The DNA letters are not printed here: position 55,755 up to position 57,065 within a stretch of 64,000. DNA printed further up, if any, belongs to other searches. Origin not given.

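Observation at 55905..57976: Translationally coupled HD-domain + nucleotidyltransferase gene pair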

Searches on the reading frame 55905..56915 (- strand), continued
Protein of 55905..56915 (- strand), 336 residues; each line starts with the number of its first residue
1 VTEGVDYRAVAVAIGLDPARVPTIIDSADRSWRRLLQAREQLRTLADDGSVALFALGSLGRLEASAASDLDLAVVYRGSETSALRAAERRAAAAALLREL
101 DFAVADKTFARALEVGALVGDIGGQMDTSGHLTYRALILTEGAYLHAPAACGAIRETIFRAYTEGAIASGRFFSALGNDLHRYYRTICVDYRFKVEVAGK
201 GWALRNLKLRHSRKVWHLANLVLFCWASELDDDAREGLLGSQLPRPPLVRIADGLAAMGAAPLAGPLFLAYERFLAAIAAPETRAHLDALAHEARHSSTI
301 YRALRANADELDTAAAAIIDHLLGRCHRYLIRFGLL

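Call 70: search_protein_families(library=pfam, proteins=[L053:5235-5996:+, L058:4949-5644:+, L066:5053-5751:+, L063:5190-5885:+, L071:2027-2941:+, L070:299-1210:+, L067:4412-5035:+, L028:80-5896:+, L042:6931-7959:-, L059:7290-8153:-], max_evalue=0.001)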
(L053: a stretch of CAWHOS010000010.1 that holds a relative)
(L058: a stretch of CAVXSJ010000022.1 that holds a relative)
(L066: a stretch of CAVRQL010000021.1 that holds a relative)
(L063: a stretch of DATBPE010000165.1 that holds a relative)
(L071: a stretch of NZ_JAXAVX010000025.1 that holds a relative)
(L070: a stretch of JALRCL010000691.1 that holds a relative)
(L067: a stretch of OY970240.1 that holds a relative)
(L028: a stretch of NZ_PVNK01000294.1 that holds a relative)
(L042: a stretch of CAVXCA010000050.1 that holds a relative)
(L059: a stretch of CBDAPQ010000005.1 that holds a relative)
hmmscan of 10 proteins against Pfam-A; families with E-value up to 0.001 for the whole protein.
L053:5235-5996:+ (253 aa): 1 family
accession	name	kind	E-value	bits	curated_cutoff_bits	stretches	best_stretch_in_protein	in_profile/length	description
PF01261.30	AP_endonuc_2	-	2.2e-05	24.7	31.1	1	143-218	122-202/249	Xylose isomerase-like TIM barrel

L058:4949-5644:+ (231 aa): 1 family
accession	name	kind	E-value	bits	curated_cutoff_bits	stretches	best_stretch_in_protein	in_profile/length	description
PF01261.30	AP_endonuc_2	-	2e-07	31.4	31.1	1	129-206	122-204/249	Xylose isomerase-like TIM barrel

L066:5053-5751:+ (232 aa): 0 families

L063:5190-5885:+ (231 aa): 1 family
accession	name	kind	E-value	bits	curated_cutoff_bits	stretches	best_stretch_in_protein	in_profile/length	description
PF01261.30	AP_endonuc_2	-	1.2e-07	32.2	31.1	1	124-227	119-230/249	Xylose isomerase-like TIM barrel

L071:2027-2941:+ (304 aa): 0 families

L070:299-1210:+ (303 aa): 0 families

L067:4412-5035:+ (207 aa): 0 families

L028:80-5896:+ (1938 aa): 13 families
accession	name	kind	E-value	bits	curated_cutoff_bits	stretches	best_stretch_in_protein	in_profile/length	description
PF00069.31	Pkinase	-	1.6e-42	146.2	31.7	1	17-267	8-260/263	Protein kinase domain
PF13191.12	AAA_16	-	2.6e-36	126.1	32.6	1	301-489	1-167/167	AAA ATPase domain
PF07714.23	PK_Tyr_Ser-Thr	-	4.3e-26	92.2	23.1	1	19-259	10-249/258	Protein tyrosine and serine/threonine kinase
PF02518.31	HATPase_c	-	1e-20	74.6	26.4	1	1673-1792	2-109/111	Histidine kinase-, DNA gyrase B-, and HSP90-like ATPase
PF00072.30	Response_reg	-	4e-20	72.5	30.2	1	1820-1933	1-111/111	Response regulator receiver domain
PF01590.32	GAF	-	2.5e-14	54.4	22.4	1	1355-1497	1-133/133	GAF domain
PF13185.12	GAF_2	-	6.4e-14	52.8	28.6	1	1355-1498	3-136/136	GAF domain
PF25503.1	TPR_CHK1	-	3.4e-07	30.3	27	1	1170-1311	99-244/245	CHK1-like, TPR repeats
PF14531.12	Kinase-like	-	2.7e-06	27.3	25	1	110-258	149-289/289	Kinase-like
PF00512.31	HisKA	-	6.8e-06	26.5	26.9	1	1558-1629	3-64/66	His Kinase A (phospho-acceptor) domain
PF13492.12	GAF_3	-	1.6e-05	25.8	27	1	1444-1499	75-129/129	GAF domain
PF25199.1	nSTAND_NTPase5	-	0.00087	19.6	34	0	305-349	22-66/145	Novel STAND NTPase 5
PF03109.22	ABC1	-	0.00096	18.8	22.9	0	81-165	142-225/244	ABC1 atypical kinase-like domain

L042:6931-7959:- (342 aa): 2 families
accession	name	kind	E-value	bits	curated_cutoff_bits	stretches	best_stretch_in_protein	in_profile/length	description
PF01966.28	HD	-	8.8e-12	45.8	22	1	84-157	1-73/116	HD domain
PF08668.18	HDOD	-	0.00041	20.3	22.9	1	81-136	92-145/196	HDOD domain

L059:7290-8153:- (287 aa): 1 family
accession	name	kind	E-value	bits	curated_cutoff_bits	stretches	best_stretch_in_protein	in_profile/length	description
PF01966.28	HD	-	2.7e-09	37.8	22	1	130-197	3-69/116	HD domain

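Call 76: find_homologous_proteins(query=L081:5977-6939:+)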
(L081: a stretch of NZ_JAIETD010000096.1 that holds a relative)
Query L081:5977-6939:+ (320 aa): 1235 proteins with E <= 0.001 among 4235 candidates; the best 120 are listed.
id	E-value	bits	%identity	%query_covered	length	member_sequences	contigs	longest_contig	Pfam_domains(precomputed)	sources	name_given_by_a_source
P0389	4.2e-208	707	100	100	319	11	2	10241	-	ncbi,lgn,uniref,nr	ncbi:MAG: nucleotidyltransferase domain-containing protein [Methylobacterium sp.]|uniref:nucleotidyl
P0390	2.6e-182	623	87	100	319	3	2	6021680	-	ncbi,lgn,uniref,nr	ncbi:hypothetical protein [Methylobacterium symbioticum]|uniref:Polymerase nucleotidyl transferase d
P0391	3.1e-180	616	87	100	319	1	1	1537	-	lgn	-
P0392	1.4e-176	604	85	100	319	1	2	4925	-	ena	-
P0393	1.9e-166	571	81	100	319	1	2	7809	-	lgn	-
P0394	1.1e-133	463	67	100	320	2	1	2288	PF01909.30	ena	-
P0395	4.2e-131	455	66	100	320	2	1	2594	PF01909.30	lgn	-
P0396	5.6e-131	454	64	100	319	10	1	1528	PF01909.30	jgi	jgi:hypothetical protein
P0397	3.8e-129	448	64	100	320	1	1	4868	-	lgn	-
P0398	4.1e-129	448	64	100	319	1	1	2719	PF01909.30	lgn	-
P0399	5.9e-129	448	65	100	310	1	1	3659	PF01909.30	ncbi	-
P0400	1.2e-128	447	65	100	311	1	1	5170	-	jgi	jgi:predicted nucleotidyltransferase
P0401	1.9e-128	446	65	100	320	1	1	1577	PF01909.30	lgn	-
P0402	1.3e-127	443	63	100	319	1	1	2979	PF01909.30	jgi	jgi:predicted nucleotidyltransferase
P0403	1.8e-127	443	66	99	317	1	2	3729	PF01909.30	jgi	jgi:hypothetical protein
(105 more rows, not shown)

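Call 77: find_encoding_contigs(protein=P0390, flank=10000, max_places=2)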
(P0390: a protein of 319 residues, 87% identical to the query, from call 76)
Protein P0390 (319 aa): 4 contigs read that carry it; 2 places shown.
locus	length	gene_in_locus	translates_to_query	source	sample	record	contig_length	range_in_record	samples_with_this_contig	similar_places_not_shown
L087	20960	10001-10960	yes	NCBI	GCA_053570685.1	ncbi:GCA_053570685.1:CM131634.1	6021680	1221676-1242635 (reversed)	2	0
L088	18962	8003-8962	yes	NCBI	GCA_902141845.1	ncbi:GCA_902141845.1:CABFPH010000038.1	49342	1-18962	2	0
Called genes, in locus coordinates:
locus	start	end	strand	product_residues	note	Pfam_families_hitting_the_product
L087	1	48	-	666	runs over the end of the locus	PF00239:Resolvase, PF07508:Recombinase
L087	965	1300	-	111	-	PF20339:DUF6634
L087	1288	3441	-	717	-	PF00004:AAA, PF01434:Peptidase_M41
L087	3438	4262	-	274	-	-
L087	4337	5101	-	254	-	-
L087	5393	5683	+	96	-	-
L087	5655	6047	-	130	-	PF12844:HTH_19 (weak), PF13560:HTH_31, PF01381:HTH_3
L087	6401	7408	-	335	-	PF08843:AbiEii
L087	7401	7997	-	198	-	PF19570:DUF6088, PF13338:AbiEi_4 (faint)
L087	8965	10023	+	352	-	PF01966:HD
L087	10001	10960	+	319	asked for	-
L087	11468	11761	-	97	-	-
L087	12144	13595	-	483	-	PF20172:DUF6538 (weak), PF00589:Phage_integrase (weak)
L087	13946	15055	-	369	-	PF03824:NicO, PF25971:CzcB_N, PF03824:NicO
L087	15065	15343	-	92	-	PF02583:Trns_repr_metal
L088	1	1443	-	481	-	PF00004:AAA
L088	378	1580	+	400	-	-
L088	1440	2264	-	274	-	-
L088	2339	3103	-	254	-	-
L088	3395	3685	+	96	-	-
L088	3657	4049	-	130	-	PF12844:HTH_19 (weak), PF13560:HTH_31, PF01381:HTH_3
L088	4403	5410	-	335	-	PF08843:AbiEii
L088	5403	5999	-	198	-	PF19570:DUF6088, PF13338:AbiEi_4 (faint)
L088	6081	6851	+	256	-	-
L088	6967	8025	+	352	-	PF01966:HD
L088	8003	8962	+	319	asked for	-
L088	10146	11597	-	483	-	PF20172:DUF6538 (weak), PF00589:Phage_integrase (weak)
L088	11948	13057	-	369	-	PF03824:NicO, PF25971:CzcB_N, PF03824:NicO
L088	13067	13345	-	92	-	PF02583:Trns_repr_metal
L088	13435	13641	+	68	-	PF06945:DUF1289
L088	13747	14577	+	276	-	PF00581:Rhodanese (weak), PF09828:ChrB_C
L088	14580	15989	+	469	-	PF02417:Chromate_transp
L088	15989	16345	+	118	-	-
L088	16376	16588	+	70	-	PF07485:DUF1529 (weak)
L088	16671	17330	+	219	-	PF07485:DUF1529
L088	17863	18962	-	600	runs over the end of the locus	PF01425:Amidase, PF21986:AH_C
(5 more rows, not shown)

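Call 82: search_solved_structures(query=L088:6967-8025:+, max_evalue=10, show_alignments=0)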
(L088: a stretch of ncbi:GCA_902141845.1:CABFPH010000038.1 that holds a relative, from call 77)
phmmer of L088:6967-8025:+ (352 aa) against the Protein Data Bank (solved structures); distinct sequences matched with E-value up to 10: 36.
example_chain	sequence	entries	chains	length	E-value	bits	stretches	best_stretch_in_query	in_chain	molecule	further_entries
2hek_A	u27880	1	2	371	1.2e-07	34.4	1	29-163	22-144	Hypothetical protein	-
9mr6_A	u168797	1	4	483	5.8e-07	32.1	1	30-116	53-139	HD domain-containing protein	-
6brg_A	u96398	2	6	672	8.5e-07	31.6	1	28-115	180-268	Deoxynucleoside triphosphate triphosphohydrolase SAMHD1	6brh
5ao1_A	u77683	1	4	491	9.6e-07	31.4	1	29-115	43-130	DEOXYNUCLEOSIDE TRIPHOSPHATE TRIPHOSPHOHYDROLASE SAMHD1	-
3u1n_A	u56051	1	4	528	1e-06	31.3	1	29-115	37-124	SAM domain and HD domain-containing protein 1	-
6tx0_A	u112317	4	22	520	1e-06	31.3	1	29-115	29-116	Deoxynucleoside triphosphate triphosphohydrolase SAMHD1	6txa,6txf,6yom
8gb1_A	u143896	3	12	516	1e-06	31.3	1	29-115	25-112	Deoxynucleoside triphosphate triphosphohydrolase SAMHD1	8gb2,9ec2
6txc_A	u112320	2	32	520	1e-06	31.3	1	29-115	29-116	Deoxynucleoside triphosphate triphosphohydrolase SAMHD1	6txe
4q7h_A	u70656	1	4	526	1e-06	31.3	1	29-115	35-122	Deoxynucleoside triphosphate triphosphohydrolase SAMHD1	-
6u6z_A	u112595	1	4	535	1.1e-06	31.2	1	29-115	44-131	Deoxynucleoside triphosphate triphosphohydrolase SAMHD1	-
4mz7_A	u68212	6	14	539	1.1e-06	31.2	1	29-115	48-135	Deoxynucleoside triphosphate triphosphohydrolase SAMHD1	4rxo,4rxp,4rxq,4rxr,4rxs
6u6x_A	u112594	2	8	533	1.1e-06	31.2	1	29-115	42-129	Deoxynucleoside triphosphate triphosphohydrolase SAMHD1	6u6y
5ao3_A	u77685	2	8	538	1.1e-06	31.2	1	29-115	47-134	DEOXYNUCLEOSIDE TRIPHOSPHATE TRIPHOSPHOHYDROLASE SAMHD1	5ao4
4bzc_A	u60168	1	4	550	1.1e-06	31.2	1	29-115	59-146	DEOXYNUCLEOSIDE TRIPHOSPHATE TRIPHOSPHOHYDROLASE SAMHD1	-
5ao0_A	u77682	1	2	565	1.2e-06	31.1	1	29-115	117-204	DEOXYNUCLEOSIDE TRIPHOSPHATE TRIPHOSPHOHYDROLASE SAMHD1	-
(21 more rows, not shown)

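Call 83: find_related_loci(query=A3, collection=viral_contigs, flank=4000)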
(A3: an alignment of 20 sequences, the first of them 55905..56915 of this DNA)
Query A3 (336 aa) in viral_contigs; peptide patterns used: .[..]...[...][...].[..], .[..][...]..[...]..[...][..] (x = any residue, [..] = any of these).
26 stretches matched a pattern; 1 encode a relative of the query (tblastn E <= 1e-3); 1 distinct loci.
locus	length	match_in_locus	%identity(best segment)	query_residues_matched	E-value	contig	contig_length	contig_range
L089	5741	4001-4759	28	50-305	8e-32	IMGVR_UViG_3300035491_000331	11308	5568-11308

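Call 85: search_protein_families(library=padloc, proteins=[L088:6967-8025:+, P0390], max_evalue=1)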
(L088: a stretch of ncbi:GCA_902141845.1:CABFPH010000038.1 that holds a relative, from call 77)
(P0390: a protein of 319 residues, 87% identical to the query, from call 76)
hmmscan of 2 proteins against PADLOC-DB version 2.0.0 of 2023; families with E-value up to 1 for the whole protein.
L088:6967-8025:+ (352 aa): 3 families
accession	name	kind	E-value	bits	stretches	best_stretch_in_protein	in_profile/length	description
PDLC02374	dGTPase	-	2.1e-05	22.1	1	29-111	48-119/395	-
PDLC01254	Cas3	-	0.0046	15.2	1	60-102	5-43/164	CAS-I; effector_G3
PDLC00940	Cas3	-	0.015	13.5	1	66-102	3-43/178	CRISPR-associated endonuclease Cas3-HD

P0390 (319 aa): 7 families
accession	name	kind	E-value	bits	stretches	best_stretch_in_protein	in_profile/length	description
PDLC04778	PDC-M70A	-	2e-54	183.2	1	9-305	26-340/355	-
PDLC04904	PDC-S09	-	1.5e-05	23.1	1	37-73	32-68/104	-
PDLC04903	PDC-S09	-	0.00021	19.5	1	36-62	32-58/108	-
PDLC04906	PDC-S09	-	0.0011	17.3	1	37-69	31-64/98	-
PDLC04902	PDC-S09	-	0.0012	17.2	1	37-72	28-64/97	-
PDLC04368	PDC-M05A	-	0.0051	14.7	1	18-58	95-135/201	-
PDLC04369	PDC-M05A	-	0.038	11.6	1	14-58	90-131/201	-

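Call 86: list_cluster_members(proteins=[P0283, P0326, P0340, P0350, P0362, P0378, P0385, P0295, P0306, P0290])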
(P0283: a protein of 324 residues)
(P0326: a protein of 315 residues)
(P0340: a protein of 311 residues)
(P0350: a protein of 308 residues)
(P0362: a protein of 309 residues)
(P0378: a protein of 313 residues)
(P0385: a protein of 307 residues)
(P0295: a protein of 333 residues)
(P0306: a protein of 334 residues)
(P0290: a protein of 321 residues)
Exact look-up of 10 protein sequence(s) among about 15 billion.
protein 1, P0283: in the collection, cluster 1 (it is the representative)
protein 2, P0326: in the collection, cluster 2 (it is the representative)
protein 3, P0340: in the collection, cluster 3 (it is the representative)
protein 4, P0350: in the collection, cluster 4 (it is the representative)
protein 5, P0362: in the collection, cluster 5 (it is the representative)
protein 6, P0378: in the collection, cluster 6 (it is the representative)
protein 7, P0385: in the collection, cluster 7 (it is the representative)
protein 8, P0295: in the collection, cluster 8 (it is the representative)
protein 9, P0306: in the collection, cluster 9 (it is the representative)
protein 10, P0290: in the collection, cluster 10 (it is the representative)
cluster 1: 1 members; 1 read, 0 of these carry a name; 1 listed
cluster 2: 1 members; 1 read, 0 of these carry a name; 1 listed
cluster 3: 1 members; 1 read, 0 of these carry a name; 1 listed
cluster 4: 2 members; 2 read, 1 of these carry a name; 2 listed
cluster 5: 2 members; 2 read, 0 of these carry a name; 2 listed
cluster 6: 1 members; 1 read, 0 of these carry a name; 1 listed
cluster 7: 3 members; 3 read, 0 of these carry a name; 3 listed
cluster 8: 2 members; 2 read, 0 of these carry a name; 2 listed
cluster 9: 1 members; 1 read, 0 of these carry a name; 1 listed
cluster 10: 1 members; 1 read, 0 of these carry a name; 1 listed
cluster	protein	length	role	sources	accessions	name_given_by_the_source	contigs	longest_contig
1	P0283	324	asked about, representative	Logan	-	-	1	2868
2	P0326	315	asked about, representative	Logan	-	-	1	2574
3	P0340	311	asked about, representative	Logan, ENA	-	-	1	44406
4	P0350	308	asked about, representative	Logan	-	-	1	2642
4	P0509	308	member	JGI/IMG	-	predicted nucleotidyltransferase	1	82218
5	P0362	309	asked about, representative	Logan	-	-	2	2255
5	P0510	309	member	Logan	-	-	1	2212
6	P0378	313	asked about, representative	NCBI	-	-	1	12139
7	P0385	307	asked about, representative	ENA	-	-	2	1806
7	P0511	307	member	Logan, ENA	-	-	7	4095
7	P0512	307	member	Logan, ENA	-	-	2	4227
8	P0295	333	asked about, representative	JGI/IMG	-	-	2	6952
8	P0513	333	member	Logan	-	-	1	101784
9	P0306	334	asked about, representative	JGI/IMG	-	-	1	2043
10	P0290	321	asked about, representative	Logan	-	-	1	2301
